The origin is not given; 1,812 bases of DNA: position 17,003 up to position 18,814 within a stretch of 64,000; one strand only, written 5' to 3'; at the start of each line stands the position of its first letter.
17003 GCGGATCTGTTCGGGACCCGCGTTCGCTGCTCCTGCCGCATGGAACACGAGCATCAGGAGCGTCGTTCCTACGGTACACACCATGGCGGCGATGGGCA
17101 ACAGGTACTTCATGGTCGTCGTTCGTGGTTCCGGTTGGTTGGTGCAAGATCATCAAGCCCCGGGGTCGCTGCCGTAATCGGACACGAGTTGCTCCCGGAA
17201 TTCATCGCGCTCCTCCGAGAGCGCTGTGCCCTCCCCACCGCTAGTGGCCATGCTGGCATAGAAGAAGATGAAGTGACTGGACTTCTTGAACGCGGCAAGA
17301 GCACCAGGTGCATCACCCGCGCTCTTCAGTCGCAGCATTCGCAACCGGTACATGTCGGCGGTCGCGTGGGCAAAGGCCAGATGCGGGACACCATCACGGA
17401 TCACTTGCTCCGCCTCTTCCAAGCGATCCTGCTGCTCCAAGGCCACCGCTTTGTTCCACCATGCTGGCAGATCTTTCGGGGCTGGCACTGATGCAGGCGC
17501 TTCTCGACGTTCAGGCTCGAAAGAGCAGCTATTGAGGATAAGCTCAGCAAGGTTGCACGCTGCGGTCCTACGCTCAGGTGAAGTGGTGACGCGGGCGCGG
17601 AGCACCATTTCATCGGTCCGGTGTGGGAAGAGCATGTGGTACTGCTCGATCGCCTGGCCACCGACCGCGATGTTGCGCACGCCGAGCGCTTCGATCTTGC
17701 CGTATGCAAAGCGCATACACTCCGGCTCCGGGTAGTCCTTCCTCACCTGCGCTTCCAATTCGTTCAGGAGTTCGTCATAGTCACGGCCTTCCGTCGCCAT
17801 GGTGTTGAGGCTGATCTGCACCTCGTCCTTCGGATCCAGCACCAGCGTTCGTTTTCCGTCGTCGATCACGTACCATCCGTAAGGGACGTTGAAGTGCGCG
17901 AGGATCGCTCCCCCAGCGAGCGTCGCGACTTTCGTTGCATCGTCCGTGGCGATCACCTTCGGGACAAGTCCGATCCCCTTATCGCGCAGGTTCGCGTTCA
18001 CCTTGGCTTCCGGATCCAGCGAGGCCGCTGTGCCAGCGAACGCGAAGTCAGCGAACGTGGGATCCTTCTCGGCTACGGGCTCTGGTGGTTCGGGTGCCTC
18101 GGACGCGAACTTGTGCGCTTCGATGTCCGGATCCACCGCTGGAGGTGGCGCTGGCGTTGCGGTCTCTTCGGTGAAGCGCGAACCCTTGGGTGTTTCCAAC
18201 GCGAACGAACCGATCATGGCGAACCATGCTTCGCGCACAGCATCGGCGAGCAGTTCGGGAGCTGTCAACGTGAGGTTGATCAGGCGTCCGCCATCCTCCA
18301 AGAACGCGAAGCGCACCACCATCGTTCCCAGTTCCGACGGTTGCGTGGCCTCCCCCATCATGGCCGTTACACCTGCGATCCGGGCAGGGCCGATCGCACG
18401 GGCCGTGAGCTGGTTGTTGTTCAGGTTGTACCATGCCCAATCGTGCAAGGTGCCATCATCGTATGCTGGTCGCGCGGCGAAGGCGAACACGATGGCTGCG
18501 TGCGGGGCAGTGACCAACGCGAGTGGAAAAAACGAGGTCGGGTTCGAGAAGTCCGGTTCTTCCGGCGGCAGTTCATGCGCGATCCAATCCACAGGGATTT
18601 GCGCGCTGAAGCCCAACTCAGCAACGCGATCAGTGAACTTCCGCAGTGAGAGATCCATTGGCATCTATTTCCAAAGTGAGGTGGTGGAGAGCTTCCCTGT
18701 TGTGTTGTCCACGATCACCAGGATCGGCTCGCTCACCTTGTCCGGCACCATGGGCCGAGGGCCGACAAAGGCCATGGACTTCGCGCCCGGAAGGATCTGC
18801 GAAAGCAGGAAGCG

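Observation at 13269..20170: Six-gene co-directional operon of uncharacterised membrane-associated proteins: candidate undescribed system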

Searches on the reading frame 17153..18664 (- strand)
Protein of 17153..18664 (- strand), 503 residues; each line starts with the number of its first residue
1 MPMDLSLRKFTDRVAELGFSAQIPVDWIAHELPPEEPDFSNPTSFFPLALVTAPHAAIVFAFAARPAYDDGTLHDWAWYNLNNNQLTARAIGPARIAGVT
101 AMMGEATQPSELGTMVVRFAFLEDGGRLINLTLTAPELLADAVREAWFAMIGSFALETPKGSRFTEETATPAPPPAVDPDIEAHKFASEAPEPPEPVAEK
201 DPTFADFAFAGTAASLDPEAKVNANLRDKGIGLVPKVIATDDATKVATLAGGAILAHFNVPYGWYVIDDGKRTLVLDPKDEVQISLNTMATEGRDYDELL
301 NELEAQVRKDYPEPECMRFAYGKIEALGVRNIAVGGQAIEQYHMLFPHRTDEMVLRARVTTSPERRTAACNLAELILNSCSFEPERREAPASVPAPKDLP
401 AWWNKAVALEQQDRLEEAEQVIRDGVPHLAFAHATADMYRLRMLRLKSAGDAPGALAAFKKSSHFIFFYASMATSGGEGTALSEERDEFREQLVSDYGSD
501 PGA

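Call 3: search_protein_families(library=pfam, proteins=[window:17153-18664:-], max_evalue=1)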
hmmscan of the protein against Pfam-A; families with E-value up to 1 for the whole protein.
window:17153-18664:- (503 aa): 6 families
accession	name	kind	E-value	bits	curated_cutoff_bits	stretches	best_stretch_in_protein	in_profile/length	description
PF13432.12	TPR_16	-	0.007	17.2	32.7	1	400-423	32-55/65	Tetratricopeptide repeat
PF14559.12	TPR_19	-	0.089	13.6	25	1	395-427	21-53/68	Tetratricopeptide repeat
PF13428.12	TPR_14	-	0.2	12.9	23.5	0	401-425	3-27/44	Tetratricopeptide repeat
PF05932.18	CesT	-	0.21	12.2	22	0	340-380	30-69/119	Tir chaperone protein (CesT) family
PF08786.17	DcrB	-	0.27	11.8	27.2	0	92-152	66-126/127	DcrB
PF07721.20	TPR_4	-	0.47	11.6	27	1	401-423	3-25/26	Tetratricopeptide repeat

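Call 4: search_protein_families(library=ncbifam, proteins=[window:17153-18664:-], max_evalue=1)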
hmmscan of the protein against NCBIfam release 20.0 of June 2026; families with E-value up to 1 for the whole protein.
window:17153-18664:- (503 aa): 0 families

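Call 5: search_protein_families(library=padloc, proteins=[window:17153-18664:-], max_evalue=1)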
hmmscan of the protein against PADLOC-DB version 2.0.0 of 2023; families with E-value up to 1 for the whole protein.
window:17153-18664:- (503 aa): 0 families

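Call 9: find_encoding_contigs(protein=window:17153-18664:-, flank=10000, max_places=6)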
Protein window:17153-18664:- (503 aa): no gene with exactly this product is on record in the collection.

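Call 12: search_protein_families(library=phrogs, proteins=[window:17153-18664:-], max_evalue=0.1)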
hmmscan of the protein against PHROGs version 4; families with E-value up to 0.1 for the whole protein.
window:17153-18664:- (503 aa): 0 families

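Call 13: find_homologous_proteins(query=window:17153-18664:-, max_evalue=0.001)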
Query window:17153-18664:- (503 aa): 212 proteins with E <= 0.001 among 8000 candidates; the best 120 are listed.
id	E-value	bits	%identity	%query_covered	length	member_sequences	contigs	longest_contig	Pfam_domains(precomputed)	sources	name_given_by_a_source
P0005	0.0e+0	1133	100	100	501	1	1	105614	-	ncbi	ncbi:MAG: hypothetical protein ABI599_11385 [Flavobacteriales bacterium]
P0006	3.2e-246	836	76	100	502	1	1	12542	-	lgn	-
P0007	4.6e-240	816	74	100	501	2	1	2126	-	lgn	-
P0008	4.1e-231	786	71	100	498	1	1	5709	-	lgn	-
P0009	5.3e-223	759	69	99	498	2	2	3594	-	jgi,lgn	jgi:hypothetical protein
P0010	2.4e-219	747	69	100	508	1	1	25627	-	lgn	-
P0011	5.6e-213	726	66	100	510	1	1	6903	-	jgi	jgi:hypothetical protein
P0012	1.3e-210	718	65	100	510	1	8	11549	-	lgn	-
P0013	2.7e-210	717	65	100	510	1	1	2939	-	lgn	-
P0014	9.2e-202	689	63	100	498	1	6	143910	-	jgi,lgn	jgi:hypothetical protein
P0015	5.2e-200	683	62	100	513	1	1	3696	-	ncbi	-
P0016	6.8e-198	676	61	99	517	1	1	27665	-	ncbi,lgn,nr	ncbi:MAG TPA: hypothetical protein VFZ59_16630 [Verrucomicrobiae bacterium]|nr:hypothetical protein 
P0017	1.4e-196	672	73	83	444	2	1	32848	-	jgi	jgi:hypothetical protein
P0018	6.0e-196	670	62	99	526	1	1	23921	-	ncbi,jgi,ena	jgi:hypothetical protein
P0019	6.3e-195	667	59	100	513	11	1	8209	-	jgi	jgi:hypothetical protein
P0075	3.8e-154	532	52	99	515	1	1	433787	-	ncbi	ncbi:MAG: hypothetical protein U1E73_06205 [Planctomycetota bacterium]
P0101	2.9e-131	457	49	98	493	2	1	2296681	-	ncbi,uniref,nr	ncbi:hypothetical protein [Aquabacterium humicola]|uniref:hypothetical protein n=1 Tax=Aquabacterium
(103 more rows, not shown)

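Call 15: find_encoding_contigs(protein=P0101, flank=10000, max_places=2)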
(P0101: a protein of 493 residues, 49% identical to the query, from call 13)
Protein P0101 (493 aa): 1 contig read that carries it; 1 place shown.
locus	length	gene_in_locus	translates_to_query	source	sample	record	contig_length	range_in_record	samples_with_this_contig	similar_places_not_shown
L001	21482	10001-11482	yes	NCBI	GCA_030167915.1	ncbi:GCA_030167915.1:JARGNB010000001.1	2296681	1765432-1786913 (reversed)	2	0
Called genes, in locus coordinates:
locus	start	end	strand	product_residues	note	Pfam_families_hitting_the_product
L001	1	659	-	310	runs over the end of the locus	PF06189:5-nucleotidase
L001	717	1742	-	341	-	PF00004:AAA, PF07728:AAA_5 (weak)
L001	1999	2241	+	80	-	-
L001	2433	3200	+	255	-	PF00072:Response_reg, PF00486:Trans_reg_C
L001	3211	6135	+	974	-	PF00989:PAS, PF08448:PAS_4, PF13188:PAS_8 (weak), PF13426:PAS_9, PF00512:HisKA, PF02518:HATPase_c, PF00072:Response_reg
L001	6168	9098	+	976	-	PF00989:PAS, PF13188:PAS_8 (weak), PF08448:PAS_4, PF13426:PAS_9, PF00512:HisKA, PF02518:HATPase_c, PF00072:Response_reg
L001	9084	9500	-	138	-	PF00042:Globin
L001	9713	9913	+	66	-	-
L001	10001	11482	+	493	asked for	-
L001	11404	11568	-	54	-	-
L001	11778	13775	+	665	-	PF06848:Disaggr_repeat (weak)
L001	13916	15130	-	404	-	PF28597:T2SSF_N, PF00482:T2SSF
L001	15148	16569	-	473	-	PF22341:GSPE_N1E, PF00437:T2SSE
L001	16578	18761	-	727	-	PF21305:type_II_gspD_N0, PF03958:Secretin_N, PF00263:Secretin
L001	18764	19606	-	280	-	PF01203:T2SSN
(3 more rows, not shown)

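Call 16: find_encoding_contigs(protein=P0075, flank=10000, max_places=2)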
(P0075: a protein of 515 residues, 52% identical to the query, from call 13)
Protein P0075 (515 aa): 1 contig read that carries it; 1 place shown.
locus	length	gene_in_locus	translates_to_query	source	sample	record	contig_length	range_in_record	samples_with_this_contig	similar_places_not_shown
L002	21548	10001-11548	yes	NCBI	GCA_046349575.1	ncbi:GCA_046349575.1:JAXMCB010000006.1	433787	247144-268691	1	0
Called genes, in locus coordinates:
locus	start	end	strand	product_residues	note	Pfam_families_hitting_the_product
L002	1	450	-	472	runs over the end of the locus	-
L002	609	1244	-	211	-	-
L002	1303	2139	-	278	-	-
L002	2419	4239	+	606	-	PF00664:ABC_membrane, PF02463:SMC_N (faint), PF00005:ABC_tran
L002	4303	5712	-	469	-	PF23598:LRR_14 (faint)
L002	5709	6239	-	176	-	PF04542:Sigma70_r2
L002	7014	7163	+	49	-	-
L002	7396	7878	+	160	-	-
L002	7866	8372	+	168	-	-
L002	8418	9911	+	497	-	-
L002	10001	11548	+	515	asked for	-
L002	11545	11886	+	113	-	-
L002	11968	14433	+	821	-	-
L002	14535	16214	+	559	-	-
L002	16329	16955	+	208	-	PF07638:Sigma70_ECF (weak), PF04542:Sigma70_r2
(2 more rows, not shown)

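Call 17: find_encoding_contigs(protein=P0016, flank=10000, max_places=2)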
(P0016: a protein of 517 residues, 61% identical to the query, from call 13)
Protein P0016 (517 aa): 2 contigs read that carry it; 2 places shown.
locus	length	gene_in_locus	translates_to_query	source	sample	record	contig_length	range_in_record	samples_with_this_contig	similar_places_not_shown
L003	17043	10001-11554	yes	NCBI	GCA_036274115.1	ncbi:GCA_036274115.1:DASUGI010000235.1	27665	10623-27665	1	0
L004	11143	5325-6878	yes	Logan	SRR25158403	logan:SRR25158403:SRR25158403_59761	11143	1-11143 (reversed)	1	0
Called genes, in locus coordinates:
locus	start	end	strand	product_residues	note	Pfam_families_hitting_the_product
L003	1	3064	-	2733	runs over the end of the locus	PF13385:Laminin_G_3, PF02018:CBM_4_9 (faint), PF00932:LTD, PF08757:CotH, PF00932:LTD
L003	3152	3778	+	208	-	PF13302:Acetyltransf_3, PF08445:FR47 (faint), PF00583:Acetyltransf_1, PF13673:Acetyltransf_10, PF13508:Acetyltransf_7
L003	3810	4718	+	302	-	PF00149:Metallophos, PF12850:Metallophos_2 (faint)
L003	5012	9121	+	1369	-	PF07679:I-set (weak), PF13385:Laminin_G_3, PF07679:I-set, PF13927:Ig_3 (weak), PF13385:Laminin_G_3, PF07679:I-set (weak), PF13927:Ig_3 (weak), PF13385:Laminin_G_3, +2 more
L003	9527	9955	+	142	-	-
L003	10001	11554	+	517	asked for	-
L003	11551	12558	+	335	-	-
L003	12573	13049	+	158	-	-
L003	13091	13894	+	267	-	-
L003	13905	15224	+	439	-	-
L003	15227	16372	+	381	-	-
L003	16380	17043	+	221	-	?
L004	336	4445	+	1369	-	PF07679:I-set (weak), PF13385:Laminin_G_3, PF07679:I-set, PF13927:Ig_3 (weak), PF13385:Laminin_G_3, PF07679:I-set (weak), PF13927:Ig_3 (weak), PF13385:Laminin_G_3, +2 more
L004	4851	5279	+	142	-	-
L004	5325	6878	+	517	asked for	-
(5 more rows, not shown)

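Call 20: find_related_loci(query=A1, collection=genome_contigs, flank=10000)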
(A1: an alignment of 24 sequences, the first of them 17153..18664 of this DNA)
Query A1 (503 aa) in genome_contigs; peptide patterns used: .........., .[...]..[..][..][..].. (x = any residue, [..] = any of these).
230 stretches matched a pattern; 179 encode a relative of the query (tblastn E <= 1e-3); the best 80 are kept; 80 distinct loci.
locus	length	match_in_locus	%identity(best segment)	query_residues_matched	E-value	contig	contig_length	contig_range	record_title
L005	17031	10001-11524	61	3-501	0e+0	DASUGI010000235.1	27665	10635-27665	MAG TPA_asm: Verrucomicrobiia bacterium isolate SMAG_U1401 k141_625790, whole genome shotgun sequence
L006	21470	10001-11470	61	1-501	0e+0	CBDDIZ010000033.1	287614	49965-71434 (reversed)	MAG: Bryobacteraceae bacterium isolate 59ae1bd8-d322-4049-a062-f6b4e8feafaa genome assembly, contig: contig_33, whole ge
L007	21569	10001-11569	59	3-503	0e+0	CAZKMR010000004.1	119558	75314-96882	MAG TPA_asm: uncultured Bifidobacterium sp. isolate SRP329715_co2_374 genome assembly, contig: NODE_299_length_119558_co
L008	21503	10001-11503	58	3-503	0e+0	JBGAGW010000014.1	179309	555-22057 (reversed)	MAG: Limisphaerales bacterium isolate MAG_MBR_H125.2 MBRH125-2_opera_contig_499, whole genome shotgun sequence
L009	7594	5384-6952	56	3-501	0e+0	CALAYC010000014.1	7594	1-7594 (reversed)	MAG TPA_asm: uncultured Verrucomicrobia bacterium isolate SRR4028131_bin.104_CONCOCT_v1.1_MAG genome assembly, contig: E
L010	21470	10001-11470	60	1-501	0e+0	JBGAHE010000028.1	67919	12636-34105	MAG: Bryobacteraceae bacterium isolate MAG_MBR_H125.49 MBRH125-49_opera_contig_1556, whole genome shotgun sequence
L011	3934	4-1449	58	8-503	0e+0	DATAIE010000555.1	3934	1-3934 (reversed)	MAG TPA_asm: Verrucomicrobiales bacterium isolate SMAG_U6875 k141_3474402, whole genome shotgun sequence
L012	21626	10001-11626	52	3-501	1e-174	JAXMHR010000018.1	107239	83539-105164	MAG: Verrucomicrobiota bacterium isolate STL-VER9 C2.24.fa-18, whole genome shotgun sequence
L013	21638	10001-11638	53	3-501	1e-173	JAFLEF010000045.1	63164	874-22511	MAG: Verrucomicrobia bacterium isolate UWPOB_VERRUCO2 gnl_X_LHIKMICD_45, whole genome shotgun sequence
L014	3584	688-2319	52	3-503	2e-180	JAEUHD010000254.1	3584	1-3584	MAG: Verrucomicrobiales bacterium isolate new MAG-8 k141_693694, whole genome shotgun sequence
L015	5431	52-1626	53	3-503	1e-171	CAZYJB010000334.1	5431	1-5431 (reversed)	MAG TPA_asm: uncultured Verrucomicrobiota bacterium isolate SRP287051_co1_182 genome assembly, contig: NODE_18007_length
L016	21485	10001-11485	56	2-503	9e-163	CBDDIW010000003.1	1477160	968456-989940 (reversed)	MAG: Verrucomicrobiales bacterium isolate d3b9009e-6516-44d0-9bc4-f41f8ada90fd genome assembly, contig: contig_3, whole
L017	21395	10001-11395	55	7-493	1e-157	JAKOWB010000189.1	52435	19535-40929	MAG: Pseudomonadota bacterium isolate JPNG_maxbin.086 k201_107788, whole genome shotgun sequence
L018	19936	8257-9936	48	3-501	7e-157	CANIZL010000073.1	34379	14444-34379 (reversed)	MAG: Verrucomicrobia bacterium isolate RH-18aug17-364 genome assembly, contig: RH-18aug17-C2913, whole genome shotgun se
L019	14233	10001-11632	51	3-503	2e-152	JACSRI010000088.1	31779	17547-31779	MAG: Opitutaceae bacterium isolate VE3 contig-70_1293, whole genome shotgun sequence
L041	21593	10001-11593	55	3-501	2e-178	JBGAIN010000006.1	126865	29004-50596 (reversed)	MAG: Limisphaerales bacterium isolate MAG_MBR_H125.5 MBRH125-5_opera_contig_775, whole genome shotgun sequence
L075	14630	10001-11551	32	13-499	3e-66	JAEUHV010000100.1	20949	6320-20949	MAG: Planctomycetota bacterium isolate new MAG-26 k141_3695902, whole genome shotgun sequence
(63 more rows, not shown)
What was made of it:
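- Distribution is patchy and consistent with horizontal transfer (calls 13, 20).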

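Call 24: search_solved_structures(query=A1, max_evalue=10, show_alignments=2)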
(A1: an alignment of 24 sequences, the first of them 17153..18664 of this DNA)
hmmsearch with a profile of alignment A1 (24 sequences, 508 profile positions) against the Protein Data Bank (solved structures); distinct sequences matched with E-value up to 10: 2.
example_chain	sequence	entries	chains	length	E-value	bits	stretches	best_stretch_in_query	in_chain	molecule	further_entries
2mq8_A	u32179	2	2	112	2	10.4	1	281-347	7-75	De novo designed protein LFR1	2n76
6xya_B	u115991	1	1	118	2.6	10.1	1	402-450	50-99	RNA-dependent RNA polymerase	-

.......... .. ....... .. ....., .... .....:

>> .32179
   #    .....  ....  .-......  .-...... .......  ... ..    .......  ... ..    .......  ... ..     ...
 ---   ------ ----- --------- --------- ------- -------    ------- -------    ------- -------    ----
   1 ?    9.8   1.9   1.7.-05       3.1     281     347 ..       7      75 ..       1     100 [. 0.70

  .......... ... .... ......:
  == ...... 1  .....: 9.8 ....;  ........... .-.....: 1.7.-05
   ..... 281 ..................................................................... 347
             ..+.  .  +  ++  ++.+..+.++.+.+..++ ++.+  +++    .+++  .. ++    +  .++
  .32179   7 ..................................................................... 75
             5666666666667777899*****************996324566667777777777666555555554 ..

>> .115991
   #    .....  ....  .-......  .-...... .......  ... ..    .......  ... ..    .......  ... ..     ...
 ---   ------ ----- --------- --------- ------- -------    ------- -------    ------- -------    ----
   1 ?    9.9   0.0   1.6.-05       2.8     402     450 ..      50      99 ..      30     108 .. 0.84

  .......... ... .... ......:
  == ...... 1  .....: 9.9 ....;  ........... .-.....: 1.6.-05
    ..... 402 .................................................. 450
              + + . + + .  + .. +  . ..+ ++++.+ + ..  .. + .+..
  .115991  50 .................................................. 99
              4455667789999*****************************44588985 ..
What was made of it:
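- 17153..18664 (-): g2, 503 aa (501 aa if it starts at ATG 18658). This is the anchor gene. It is cytoplasmic, with two PsbP/Mog1/DUF1795(Eag)-fold domains (1-153 and 236-379), a disordered Pro/Ala linker, and a five-helix TPR/MIT-like C-terminal domain carrying the invariant loop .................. No PDB match by sequence (call 24).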

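Call 34: predict_structure(alignment_id=A1)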
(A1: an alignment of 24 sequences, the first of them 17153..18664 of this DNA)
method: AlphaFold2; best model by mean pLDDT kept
length: 503 residues; sequences in the alignment: 24
mean_pLDDT: 88.4   pTM: 0.44
mean pLDDT of the five models: 88.4, 88.2, 87.8, 86.2, 83.9
residues with pLDDT >= 90: 353; 70-90: 103; 50-70: 12; < 50: 35
segments of 3 or more residues with pLDDT < 50: 173-179, 184-197, 386-396
pLDDT, mean of each block of 10 residues (from residue 1): 88 87 96 80 85 89 88 88 91 92 95 94 93 95 95 96 82 46 43 53 95 90 82 91 96 96 95 94 97 96 97 96 96 93 96 97 96 98 59 55 95 97 92 97 95 97 96 82 91 93 77
secondary structure, 60 per line:
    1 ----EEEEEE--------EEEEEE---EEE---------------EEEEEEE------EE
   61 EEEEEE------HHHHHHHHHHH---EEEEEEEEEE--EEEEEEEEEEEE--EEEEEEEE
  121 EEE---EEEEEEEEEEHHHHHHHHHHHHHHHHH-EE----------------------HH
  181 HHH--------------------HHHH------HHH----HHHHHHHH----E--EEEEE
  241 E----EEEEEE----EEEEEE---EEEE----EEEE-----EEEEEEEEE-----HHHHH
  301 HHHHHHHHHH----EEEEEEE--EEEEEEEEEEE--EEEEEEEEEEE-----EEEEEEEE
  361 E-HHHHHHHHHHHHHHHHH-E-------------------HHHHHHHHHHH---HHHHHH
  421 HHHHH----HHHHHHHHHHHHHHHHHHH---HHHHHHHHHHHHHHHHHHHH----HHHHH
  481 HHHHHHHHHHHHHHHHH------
elements in order: E5-10 E19-24 E28-30 E46-52 E59-66 H73-83 E87-96 E99-110 E113-123 E127-136 H137-153 H179-183 H204-207 H221-228 E236-241 E246-251 E256-261 E265-268 E273-276 E282-290 H296-310 E315-321 E324-334 E337-347 E353-361 H363-379 H401-411 H415-425 H430-448 H452-471 H476-497
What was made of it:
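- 17153..18664 (-): AF2 model pLDDT is 88 (call 34).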

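Call 52: search_protein_families(library=pfam, proteins=[L003:9527-9955:+, L007:9644-9982:+, L008:11526-12803:+, L041:11605-12147:+, L013:11647-12003:+, L075:9509-9919:+, L003:15227-16372:+], max_evalue=0.1)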
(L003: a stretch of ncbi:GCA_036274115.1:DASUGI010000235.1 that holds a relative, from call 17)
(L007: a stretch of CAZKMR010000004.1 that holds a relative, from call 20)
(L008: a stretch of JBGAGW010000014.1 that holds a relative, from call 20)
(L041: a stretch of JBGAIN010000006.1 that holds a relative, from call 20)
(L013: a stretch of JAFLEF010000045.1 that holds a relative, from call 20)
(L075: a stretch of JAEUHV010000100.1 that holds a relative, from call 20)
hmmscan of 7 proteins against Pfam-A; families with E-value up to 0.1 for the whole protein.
L003:9527-9955:+ (142 aa): 0 families

L007:9644-9982:+ (112 aa): 0 families

L008:11526-12803:+ (425 aa): 1 family
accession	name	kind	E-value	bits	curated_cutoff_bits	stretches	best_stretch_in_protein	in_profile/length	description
PF11626.13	Rap1_C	-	0.066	13.7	24.2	0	173-197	42-58/84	TRF2-interacting telomeric protein/Rap1 - C terminal domain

L041:11605-12147:+ (180 aa): 0 families

L013:11647-12003:+ (118 aa): 0 families

L075:9509-9919:+ (136 aa): 0 families

L003:15227-16372:+ (381 aa): 0 families

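Call 56: search_dna_similar(query=window:17153-18664:-, collection=plasmids, mode=protein, max_rows=15)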
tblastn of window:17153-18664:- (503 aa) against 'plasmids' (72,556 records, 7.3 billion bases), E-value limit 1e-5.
No match.

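Call 57: search_dna_similar(query=window:17153-18664:-, collection=phages, mode=protein, max_rows=10)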
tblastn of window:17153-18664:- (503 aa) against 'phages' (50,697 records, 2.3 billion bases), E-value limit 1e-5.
No match.
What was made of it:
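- g2 has no relatives in 50,697 phage records or 72,556 plasmids (calls 56, 57).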

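Call 91: find_related_loci(query=A1, collection=viral_contigs, flank=8000)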
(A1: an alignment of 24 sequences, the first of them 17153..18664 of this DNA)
Query A1 (503 aa) in viral_contigs; peptide patterns used: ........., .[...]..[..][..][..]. (x = any residue, [..] = any of these).
16 stretches matched a pattern, but none encodes a relative of the query by tblastn (E <= 1e-3).
